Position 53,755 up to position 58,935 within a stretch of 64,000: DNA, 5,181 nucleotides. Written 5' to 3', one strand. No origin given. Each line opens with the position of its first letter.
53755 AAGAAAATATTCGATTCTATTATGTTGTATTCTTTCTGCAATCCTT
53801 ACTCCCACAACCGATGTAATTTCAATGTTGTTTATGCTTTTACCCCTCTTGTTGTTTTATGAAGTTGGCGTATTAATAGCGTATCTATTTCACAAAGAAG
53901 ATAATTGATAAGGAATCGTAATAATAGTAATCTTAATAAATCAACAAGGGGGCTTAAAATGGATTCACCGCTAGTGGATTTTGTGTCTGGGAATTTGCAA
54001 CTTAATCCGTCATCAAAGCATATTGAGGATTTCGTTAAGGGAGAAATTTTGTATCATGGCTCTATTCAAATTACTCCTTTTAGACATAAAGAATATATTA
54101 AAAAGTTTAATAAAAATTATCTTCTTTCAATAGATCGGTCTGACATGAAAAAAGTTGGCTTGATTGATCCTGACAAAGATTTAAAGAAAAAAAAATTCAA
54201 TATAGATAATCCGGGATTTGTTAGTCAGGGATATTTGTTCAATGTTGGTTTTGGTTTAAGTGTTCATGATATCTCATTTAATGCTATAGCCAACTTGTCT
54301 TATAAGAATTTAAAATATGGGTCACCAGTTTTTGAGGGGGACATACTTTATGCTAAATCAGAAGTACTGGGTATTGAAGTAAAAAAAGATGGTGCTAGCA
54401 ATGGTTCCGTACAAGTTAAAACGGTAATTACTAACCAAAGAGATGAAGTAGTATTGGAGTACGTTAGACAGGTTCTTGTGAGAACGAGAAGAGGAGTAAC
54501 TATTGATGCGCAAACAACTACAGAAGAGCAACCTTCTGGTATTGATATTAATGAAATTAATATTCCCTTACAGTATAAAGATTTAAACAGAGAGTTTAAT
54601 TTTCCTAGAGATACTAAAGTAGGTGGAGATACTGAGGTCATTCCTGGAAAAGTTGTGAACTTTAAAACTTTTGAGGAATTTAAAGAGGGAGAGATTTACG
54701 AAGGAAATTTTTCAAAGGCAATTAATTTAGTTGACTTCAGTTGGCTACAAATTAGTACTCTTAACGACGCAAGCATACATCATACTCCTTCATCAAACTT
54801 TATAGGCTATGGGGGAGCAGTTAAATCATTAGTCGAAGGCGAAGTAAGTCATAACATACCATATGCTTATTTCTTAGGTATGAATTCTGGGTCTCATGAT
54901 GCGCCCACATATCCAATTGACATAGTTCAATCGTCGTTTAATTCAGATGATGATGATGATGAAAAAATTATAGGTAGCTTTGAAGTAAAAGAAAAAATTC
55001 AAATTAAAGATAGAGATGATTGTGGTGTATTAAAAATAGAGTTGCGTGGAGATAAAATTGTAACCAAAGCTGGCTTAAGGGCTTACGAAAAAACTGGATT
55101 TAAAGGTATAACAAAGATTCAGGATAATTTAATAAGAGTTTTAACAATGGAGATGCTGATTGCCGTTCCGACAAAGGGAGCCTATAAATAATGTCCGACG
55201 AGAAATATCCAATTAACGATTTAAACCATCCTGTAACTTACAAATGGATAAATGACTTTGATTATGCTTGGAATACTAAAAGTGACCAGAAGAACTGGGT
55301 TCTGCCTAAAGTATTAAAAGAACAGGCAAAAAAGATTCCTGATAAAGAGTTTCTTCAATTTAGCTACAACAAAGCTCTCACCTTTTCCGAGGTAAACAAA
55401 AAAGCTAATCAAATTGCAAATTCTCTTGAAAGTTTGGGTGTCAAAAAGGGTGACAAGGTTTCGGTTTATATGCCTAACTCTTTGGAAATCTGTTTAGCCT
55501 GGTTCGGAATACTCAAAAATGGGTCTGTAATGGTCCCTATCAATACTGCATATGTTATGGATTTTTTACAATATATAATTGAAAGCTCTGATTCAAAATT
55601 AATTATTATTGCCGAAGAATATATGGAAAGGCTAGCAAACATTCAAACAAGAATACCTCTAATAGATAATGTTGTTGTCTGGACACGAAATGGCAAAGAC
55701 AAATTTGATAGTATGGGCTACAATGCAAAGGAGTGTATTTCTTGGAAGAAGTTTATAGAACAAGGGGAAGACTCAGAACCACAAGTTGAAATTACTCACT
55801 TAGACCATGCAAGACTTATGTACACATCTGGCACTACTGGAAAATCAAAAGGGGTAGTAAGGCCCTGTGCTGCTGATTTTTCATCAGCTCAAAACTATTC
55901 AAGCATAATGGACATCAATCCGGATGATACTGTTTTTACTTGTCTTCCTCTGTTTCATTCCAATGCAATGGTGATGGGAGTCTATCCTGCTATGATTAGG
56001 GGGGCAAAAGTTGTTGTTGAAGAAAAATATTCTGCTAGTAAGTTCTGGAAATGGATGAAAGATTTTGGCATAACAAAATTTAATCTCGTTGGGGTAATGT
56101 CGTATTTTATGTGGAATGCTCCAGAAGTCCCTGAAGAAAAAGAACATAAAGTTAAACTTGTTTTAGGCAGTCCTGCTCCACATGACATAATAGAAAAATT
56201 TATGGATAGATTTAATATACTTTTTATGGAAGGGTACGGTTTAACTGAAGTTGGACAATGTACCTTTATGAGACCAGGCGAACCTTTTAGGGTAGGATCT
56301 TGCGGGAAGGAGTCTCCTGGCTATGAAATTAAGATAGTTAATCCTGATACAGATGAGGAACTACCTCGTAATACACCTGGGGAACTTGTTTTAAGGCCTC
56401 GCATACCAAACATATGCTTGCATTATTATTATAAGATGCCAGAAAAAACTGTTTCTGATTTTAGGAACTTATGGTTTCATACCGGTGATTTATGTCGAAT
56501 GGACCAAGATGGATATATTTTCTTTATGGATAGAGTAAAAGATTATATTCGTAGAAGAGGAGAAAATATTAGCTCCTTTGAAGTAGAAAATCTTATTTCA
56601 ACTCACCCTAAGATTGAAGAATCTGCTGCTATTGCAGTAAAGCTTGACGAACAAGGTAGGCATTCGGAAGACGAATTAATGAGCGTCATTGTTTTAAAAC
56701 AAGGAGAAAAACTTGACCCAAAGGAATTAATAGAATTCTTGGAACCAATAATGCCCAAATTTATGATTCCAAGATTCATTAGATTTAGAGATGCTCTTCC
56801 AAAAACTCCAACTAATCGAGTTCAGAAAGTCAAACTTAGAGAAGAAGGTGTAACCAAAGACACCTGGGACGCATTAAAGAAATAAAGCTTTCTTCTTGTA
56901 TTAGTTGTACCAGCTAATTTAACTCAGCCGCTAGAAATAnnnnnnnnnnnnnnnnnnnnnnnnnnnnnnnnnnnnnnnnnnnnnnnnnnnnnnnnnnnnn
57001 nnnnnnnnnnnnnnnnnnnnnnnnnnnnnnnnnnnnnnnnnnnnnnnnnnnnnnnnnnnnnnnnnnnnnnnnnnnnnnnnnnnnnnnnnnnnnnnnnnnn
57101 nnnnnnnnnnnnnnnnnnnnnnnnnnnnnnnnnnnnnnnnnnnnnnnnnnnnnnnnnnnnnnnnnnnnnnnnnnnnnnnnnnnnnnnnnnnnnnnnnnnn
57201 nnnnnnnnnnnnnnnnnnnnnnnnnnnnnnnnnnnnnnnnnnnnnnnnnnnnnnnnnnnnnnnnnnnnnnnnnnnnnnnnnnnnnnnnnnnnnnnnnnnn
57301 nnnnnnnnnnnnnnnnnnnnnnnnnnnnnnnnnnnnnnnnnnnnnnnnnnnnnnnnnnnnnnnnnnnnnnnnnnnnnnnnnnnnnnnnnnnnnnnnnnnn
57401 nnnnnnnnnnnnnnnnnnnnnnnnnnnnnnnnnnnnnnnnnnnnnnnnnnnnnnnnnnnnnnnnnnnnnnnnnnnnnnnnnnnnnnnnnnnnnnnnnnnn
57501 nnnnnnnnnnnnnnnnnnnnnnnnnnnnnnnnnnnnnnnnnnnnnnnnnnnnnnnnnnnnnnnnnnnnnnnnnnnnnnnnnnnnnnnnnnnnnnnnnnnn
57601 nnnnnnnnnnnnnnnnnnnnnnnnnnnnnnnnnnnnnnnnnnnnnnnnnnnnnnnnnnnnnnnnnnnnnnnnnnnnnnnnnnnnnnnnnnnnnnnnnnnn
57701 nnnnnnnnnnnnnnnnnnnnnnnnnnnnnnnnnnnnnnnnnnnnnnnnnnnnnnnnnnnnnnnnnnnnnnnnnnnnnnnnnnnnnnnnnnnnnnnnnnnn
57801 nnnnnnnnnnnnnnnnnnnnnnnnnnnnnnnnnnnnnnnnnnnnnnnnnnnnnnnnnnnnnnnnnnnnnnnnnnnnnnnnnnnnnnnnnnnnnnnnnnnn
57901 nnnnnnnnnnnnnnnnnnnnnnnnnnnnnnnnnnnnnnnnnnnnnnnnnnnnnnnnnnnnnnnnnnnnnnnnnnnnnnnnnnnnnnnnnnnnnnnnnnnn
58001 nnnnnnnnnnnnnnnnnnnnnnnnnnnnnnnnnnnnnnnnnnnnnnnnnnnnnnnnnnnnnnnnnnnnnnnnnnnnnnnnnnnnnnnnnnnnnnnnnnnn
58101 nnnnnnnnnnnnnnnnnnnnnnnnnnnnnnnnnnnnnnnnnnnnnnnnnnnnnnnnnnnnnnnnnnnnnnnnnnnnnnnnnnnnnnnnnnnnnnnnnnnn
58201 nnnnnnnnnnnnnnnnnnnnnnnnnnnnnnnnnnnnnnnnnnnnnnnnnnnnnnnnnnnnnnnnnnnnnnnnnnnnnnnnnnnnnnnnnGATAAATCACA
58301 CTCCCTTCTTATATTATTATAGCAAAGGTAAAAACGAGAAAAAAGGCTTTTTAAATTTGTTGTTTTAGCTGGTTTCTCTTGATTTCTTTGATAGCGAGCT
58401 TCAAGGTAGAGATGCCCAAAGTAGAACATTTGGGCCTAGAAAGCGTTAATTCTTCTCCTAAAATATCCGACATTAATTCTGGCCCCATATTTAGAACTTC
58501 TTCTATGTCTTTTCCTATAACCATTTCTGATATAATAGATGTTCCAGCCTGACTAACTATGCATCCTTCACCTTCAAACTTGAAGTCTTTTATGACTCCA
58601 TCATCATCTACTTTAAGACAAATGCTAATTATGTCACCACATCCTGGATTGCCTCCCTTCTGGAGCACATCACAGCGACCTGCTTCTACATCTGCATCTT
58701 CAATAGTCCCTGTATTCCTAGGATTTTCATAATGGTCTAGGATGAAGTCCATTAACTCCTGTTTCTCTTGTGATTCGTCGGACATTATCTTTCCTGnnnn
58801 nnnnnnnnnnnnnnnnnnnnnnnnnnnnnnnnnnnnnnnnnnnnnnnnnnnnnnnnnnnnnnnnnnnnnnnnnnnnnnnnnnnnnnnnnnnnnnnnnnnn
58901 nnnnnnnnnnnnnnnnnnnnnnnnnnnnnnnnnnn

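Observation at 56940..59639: Rhodanese – IscU/SufU-hybrid scaffold – oversized SagB/nitroreductase-like flavoprotein operon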

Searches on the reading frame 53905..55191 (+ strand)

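Call 3: search_protein_families(library=pfam, proteins=[window:53905-55191:+], max_evalue=0.01)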
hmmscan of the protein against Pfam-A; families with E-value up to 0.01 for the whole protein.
window:53905-55191:+ (428 aa): 2 families
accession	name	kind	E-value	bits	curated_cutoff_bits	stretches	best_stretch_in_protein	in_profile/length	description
PF13452.11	FAS1_DH_region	-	0.0002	21.9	22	1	134-185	80-131/132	FAS1-like, dehydratase domain region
PF19315.5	MC_hydratase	-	0.0018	17.9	26.5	1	106-223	76-184/353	Mesaconyl-CoA hydratase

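Call 4: search_protein_families(library=ncbifam, proteins=[window:53905-55191:+], max_evalue=0.01)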
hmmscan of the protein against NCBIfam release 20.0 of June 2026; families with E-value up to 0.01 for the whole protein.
window:53905-55191:+ (428 aa): 3 families
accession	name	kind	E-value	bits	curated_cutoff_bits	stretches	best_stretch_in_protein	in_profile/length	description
NF038241.1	RipB_Ich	equivalog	1.3e-16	61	340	1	114-198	84-167/175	(R)-specific enoyl-CoA hydratase RipB/Ich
NF041625.1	methfumCoahyd_Halo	equivalog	0.0012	18.1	560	1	108-308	80-280/358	2-methylfumaryl-CoA hydratase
TIGR02278.1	PaaN-DH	equivalog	0.0093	14.2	562.8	0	104-187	574-657/664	phenylacetic acid degradation bifunctional protein PaaZ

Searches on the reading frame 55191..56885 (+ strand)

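Call 3: search_protein_families(library=pfam, proteins=[window:55191-56885:+], max_evalue=0.01)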
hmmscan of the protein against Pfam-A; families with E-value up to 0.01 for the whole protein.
window:55191-56885:+ (564 aa): 2 families
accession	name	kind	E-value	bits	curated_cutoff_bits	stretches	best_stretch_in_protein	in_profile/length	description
PF00501.34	AMP-binding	-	1.4e-73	248.4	29.9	1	42-402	1-375/384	AMP-binding enzyme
PF13193.12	AMP-binding_C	-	1.7e-11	45.3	24.5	1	464-541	1-74/76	AMP-binding enzyme C-terminal domain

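Call 4: search_protein_families(library=ncbifam, proteins=[window:55191-56885:+], max_evalue=0.01)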
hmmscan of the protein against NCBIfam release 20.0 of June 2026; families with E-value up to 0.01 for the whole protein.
window:55191-56885:+ (564 aa): 106 families (the best 25 are shown)
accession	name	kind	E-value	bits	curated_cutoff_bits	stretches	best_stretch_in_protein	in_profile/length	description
NF004808.0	PRK06155.1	equivalog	6.3e-143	476.9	722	1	34-561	19-530/542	ATP-dependent acyl-CoA ligase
NF004837.0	PRK06187.1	subfamily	7.9e-114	380.8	476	1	32-554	4-523/531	long-chain-fatty-acid--CoA ligase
NF006134.1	PRK08279.1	equivalog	7.7e-94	315.4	625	2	27-393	35-393/605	long-chain-acyl-CoA synthetase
NF005947.1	PRK08008.1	equivalog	6.6e-88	295.6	651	1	43-549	14-517/518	crotonobetaine/carnitine-CoA ligase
NF006182.0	PRK08316.1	subfamily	2.8e-87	293.4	663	1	31-552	6-516/523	fatty acyl-CoA synthetase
NF006181.0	PRK08314.1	subfamily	2.3e-81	273.8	705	1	39-556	27-557/563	long-chain-fatty-acid--CoA ligase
NF005702.0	PRK07514.1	subfamily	1.7e-72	244.4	558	1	40-552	7-499/506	malonyl-CoA synthase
NF009233.0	PRK12583.1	subfamily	6.3e-70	236.1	832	1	33-555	15-552/558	fatty acid CoA ligase family protein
NF006020.0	PRK08162.1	subfamily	1e-69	235.3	677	2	379-552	370-537/545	acyl-CoA synthetase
NF005307.0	PRK06839.1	equivalog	1.2e-68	232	748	1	48-551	14-491/496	o-succinylbenzoate--CoA ligase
NF052269.1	Staph_lig_FadD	equivalog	1.2e-67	228.4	650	1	60-551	25-491/499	long-chain-fatty-acid--CoA ligase FadD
NF004758.0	PRK06087.1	equivalog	1.3e-67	228.5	736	1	38-554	26-536/548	medium-chain fatty-acid--CoA ligase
NF005801.1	PRK07656.1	equivalog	7.2e-65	219.5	657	1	38-550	3-500/500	FadD3 family acyl-CoA ligase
NF004114.0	PRK05605.1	equivalog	1.4e-64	218.4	766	1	16-552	14-568/575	long-chain-fatty-acid--CoA ligase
NF002966.0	PRK03640.1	equivalog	4.4e-64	216.8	556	1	39-552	5-479/483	o-succinylbenzoate--CoA ligase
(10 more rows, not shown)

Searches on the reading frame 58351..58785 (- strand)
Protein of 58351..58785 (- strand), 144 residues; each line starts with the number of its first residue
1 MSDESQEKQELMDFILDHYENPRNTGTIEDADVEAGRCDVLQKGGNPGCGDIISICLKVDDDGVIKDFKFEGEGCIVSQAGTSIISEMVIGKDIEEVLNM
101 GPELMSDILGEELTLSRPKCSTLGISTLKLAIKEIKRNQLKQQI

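Call 3: search_protein_families(library=pfam, proteins=[window:58351-58785:-], max_evalue=0.01)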
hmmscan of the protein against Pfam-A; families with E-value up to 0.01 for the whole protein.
window:58351-58785:- (144 aa): 1 family
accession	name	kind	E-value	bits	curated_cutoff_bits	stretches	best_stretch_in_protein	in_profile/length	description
PF01592.21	NifU_N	-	5.7e-27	94.8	22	1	13-139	4-124/127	NifU-like N terminal domain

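Call 4: search_protein_families(library=ncbifam, proteins=[window:58351-58785:-], max_evalue=0.01)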
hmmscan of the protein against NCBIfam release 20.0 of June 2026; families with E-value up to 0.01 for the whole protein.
window:58351-58785:- (144 aa): 4 families
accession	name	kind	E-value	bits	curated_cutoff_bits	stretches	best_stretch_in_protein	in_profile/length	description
TIGR03419.1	NifU_clost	equivalog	1.1e-24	87.2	187.9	1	14-138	4-119/121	Fe-S cluster assembly scaffold protein NifU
TIGR01994.1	SUF_scaf_2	equivalog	6.9e-23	81.2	92.5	1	12-105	6-91/137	Fe-S cluster assembly sulfur transfer protein SufU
TIGR01999.1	iscU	equivalog_domain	1.7e-22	79.8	192.4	1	13-139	3-123/124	Fe-S cluster assembly scaffold IscU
TIGR02000.1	NifU_proper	equivalog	1.8e-15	57.2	273.3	1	13-141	6-127/290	Fe-S cluster assembly protein NifU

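Call 62: find_homologous_proteins(query=window:58351-58785:-, max_evalue=0.00001)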
Query window:58351-58785:- (144 aa): 1403 proteins with E <= 0.00001 among 1410 candidates; the best 120 are listed.
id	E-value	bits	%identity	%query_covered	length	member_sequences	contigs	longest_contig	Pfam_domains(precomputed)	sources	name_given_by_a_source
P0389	6.4e-87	307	99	100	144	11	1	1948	PF01592.22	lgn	-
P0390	2.5e-76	273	87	100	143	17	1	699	PF01592.22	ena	-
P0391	6.2e-70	252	81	99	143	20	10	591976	PF01592.22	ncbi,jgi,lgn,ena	-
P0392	5.1e-69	249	78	100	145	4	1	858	PF01592.22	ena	-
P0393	1.7e-68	247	79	97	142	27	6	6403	PF01592.22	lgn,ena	-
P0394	9.4e-68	245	75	99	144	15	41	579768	PF01592.22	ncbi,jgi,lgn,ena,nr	ncbi:MAG TPA: iron-sulfur cluster assembly scaffold protein [Candidatus Dadabacteria bacterium]|jgi:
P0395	1.5e-64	234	74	99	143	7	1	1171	PF01592.22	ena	-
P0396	5.5e-60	220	70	97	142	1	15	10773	PF01592.22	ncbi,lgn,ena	-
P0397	1.3e-59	218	70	96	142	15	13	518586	PF01592.22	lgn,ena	-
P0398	3.9e-59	217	86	79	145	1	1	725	PF01592.22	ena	-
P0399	5.4e-59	216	72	96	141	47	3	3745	PF01592.22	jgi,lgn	jgi:nitrogen fixation NifU-like protein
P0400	7.1e-59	216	68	97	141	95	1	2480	PF01592.22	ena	-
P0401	1.0e-58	215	72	89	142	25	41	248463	PF01592.22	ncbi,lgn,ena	-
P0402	1.5e-58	215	72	88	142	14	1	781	PF01592.22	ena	-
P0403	2.0e-58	215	73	89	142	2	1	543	PF01592.22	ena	-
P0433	6.4e-42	161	59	92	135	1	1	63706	PF01592.22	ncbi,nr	ncbi:iron-sulfur cluster assembly scaffold protein [Desulfobacterota bacterium AH_259_B03_O07]|nr:ir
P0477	4.8e-35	139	50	92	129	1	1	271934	PF01592.22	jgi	jgi:nitrogen fixation protein NifU and related proteins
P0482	6.2e-35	138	50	85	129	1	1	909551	PF01592.22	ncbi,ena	-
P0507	1.2e-33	134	48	92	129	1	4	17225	PF01592.22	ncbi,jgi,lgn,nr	ncbi:MAG: iron-sulfur cluster assembly scaffold protein [Anaerolineae bacterium]|jgi:nitrogen fixati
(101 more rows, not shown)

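Call 63: find_encoding_contigs(protein=P0482, flank=6000, max_places=1)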
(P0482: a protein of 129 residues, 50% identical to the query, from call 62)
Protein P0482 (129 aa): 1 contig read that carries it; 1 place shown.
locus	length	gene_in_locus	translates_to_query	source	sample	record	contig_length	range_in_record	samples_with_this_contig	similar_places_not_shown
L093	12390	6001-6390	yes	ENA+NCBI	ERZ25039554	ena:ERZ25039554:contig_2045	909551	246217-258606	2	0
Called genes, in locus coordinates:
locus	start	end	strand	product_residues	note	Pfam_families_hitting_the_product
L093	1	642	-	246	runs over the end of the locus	PF00106:adh_short, PF08659:KR, PF13561:adh_short_C2, PF23441:SDR (weak)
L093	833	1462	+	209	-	PF13601:HTH_34 (weak)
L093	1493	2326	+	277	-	PF00005:ABC_tran, PF02463:SMC_N (faint)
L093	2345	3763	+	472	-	PF19295:SufBD_N, PF01458:SUFBD_core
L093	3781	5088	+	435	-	PF19295:SufBD_N, PF01458:SUFBD_core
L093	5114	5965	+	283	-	PF00581:Rhodanese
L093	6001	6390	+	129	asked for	PF01592:NifU_N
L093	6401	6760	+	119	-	PF00266:Aminotran_5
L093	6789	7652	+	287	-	PF00266:Aminotran_5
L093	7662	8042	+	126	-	PF01592:NifU_N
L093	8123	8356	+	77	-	PF00355:Rieske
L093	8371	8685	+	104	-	PF01883:FeS_assembly_P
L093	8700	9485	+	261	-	PF01904:DUF72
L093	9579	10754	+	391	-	PF07690:MFS_1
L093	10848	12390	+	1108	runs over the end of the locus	PF00464:SHMT, PF01571:GCV_T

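Call 64: find_encoding_contigs(protein=P0507, flank=6000, max_places=1)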
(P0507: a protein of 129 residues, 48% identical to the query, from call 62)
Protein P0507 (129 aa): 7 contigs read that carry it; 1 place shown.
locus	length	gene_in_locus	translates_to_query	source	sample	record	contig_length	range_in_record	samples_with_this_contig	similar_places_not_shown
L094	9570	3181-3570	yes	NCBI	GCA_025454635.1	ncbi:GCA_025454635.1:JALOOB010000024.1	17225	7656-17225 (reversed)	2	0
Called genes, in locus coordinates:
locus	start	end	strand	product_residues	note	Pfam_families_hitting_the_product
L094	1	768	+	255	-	PF01458:SUFBD_core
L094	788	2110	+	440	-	PF19295:SufBD_N, PF01458:SUFBD_core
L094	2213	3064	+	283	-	PF00581:Rhodanese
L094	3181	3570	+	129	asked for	PF01592:NifU_N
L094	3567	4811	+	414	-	PF00266:Aminotran_5, PF01053:Cys_Met_Meta_PP (weak)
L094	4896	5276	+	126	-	PF01592:NifU_N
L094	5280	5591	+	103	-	PF00355:Rieske, PF13806:Rieske_2, PF22543:Rieske_4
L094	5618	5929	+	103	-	PF01883:FeS_assembly_P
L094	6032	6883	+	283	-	PF01904:DUF72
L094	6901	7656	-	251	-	PF12679:ABC2_membrane_2, PF10920:DUF2705 (weak), PF12698:ABC2_membrane_3 (weak)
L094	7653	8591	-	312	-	PF00005:ABC_tran, PF13304:AAA_21, PF13732:DrrA1-3_C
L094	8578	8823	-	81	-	-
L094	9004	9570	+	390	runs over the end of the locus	PF07690:MFS_1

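Call 65: find_encoding_contigs(protein=P0477, flank=6000, max_places=1)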
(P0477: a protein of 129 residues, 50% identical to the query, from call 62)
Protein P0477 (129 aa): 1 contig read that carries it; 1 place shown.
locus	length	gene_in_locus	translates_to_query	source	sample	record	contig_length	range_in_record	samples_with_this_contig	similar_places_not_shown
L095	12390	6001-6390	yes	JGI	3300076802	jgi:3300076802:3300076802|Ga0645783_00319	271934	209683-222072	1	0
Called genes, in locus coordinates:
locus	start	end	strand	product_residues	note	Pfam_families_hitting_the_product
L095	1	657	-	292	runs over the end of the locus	PF00106:adh_short, PF08659:KR, PF13561:adh_short_C2, PF23441:SDR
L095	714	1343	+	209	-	PF01022:HTH_5 (faint), PF03551:PadR (faint), PF13601:HTH_34 (weak)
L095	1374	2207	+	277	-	PF00005:ABC_tran, PF02463:SMC_N (faint)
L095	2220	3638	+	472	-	PF19295:SufBD_N, PF01458:SUFBD_core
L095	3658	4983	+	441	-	PF19295:SufBD_N, PF01458:SUFBD_core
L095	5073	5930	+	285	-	PF00581:Rhodanese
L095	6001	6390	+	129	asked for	PF01592:NifU_N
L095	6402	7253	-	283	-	-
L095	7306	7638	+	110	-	PF00266:Aminotran_5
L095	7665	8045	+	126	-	PF01592:NifU_N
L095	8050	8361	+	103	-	PF00355:Rieske, PF13806:Rieske_2, PF22543:Rieske_4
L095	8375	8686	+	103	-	PF01883:FeS_assembly_P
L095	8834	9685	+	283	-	PF01904:DUF72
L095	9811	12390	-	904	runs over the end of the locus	-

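Call 66: find_encoding_contigs(protein=P0433, flank=8000, max_places=1)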
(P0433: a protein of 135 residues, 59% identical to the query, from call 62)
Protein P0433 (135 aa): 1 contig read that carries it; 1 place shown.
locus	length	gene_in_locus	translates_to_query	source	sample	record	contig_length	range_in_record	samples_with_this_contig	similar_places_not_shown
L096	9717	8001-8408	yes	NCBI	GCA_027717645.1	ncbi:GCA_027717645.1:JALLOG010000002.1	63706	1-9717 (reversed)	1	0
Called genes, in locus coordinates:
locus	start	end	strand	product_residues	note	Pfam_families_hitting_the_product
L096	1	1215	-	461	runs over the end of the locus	PF02881:SRP54_N, PF06414:Zeta_toxin (weak), PF00448:SRP54, PF13604:AAA_30 (weak)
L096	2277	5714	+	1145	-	PF02811:PHP, PF07733:DNA_pol3_alpha, PF17657:DNA_pol3_finger, PF14579:HHH_6, PF01336:tRNA_anti-codon (weak)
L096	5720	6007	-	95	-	PF09876:DUF2103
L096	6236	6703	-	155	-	PF00571:CBS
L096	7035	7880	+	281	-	PF00581:Rhodanese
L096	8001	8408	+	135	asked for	PF01592:NifU_N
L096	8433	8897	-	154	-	PF00027:cNMP_binding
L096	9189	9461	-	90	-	PF14520:HHH_5 (faint), PF12836:HHH_3, PF00633:HHH, PF03934:T2SSK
